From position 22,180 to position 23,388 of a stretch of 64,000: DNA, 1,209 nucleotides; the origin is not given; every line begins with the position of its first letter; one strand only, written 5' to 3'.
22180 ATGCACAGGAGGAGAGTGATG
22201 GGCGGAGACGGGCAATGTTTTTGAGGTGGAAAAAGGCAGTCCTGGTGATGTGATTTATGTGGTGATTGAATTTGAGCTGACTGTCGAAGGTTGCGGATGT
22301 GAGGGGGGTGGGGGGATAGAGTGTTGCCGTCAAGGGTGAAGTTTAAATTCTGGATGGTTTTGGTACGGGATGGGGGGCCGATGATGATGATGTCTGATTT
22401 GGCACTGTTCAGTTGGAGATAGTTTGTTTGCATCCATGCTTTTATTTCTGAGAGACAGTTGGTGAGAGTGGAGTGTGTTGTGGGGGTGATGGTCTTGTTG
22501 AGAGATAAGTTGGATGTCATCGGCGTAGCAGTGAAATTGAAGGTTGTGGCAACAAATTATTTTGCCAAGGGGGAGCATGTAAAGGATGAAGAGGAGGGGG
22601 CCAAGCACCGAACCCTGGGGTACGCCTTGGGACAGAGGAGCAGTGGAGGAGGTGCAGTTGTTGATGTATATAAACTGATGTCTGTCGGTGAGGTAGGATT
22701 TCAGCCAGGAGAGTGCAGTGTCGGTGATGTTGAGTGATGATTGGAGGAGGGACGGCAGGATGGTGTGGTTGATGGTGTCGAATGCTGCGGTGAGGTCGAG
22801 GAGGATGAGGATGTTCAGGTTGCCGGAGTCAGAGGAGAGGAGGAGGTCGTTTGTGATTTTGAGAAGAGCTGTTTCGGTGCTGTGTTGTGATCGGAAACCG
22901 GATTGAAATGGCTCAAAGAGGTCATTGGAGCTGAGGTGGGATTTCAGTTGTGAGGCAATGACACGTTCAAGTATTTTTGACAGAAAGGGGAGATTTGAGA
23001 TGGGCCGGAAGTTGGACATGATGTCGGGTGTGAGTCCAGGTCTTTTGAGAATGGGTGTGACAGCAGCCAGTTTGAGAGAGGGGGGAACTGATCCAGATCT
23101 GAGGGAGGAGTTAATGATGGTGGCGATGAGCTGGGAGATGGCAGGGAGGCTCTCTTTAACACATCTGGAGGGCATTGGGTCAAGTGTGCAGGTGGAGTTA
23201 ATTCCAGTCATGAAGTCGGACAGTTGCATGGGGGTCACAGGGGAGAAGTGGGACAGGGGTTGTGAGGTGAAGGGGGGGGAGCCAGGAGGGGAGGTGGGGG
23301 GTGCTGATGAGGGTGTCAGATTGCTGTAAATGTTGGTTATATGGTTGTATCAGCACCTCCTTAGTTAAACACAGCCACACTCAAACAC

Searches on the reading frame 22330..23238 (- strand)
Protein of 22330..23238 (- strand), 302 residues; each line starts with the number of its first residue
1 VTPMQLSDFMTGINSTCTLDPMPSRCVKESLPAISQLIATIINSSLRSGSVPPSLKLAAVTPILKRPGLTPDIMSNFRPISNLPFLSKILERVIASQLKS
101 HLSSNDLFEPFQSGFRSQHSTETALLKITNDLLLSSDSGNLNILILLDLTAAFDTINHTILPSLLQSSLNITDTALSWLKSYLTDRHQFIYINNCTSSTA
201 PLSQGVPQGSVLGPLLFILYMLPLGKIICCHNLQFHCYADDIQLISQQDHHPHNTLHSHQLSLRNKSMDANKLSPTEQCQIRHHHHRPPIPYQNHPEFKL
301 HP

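Call 61: search_protein_families(library=pfam, proteins=[window:22330-23238:-], max_evalue=0.001)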
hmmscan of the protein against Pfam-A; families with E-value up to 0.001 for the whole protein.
window:22330-23238:- (302 aa): 1 family
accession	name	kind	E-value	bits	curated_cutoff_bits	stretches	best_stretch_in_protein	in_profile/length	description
PF00078.32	RVT_1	-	2.4e-30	106.2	29.6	1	72-259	5-172/205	Reverse transcriptase (RNA-dependent DNA polymerase)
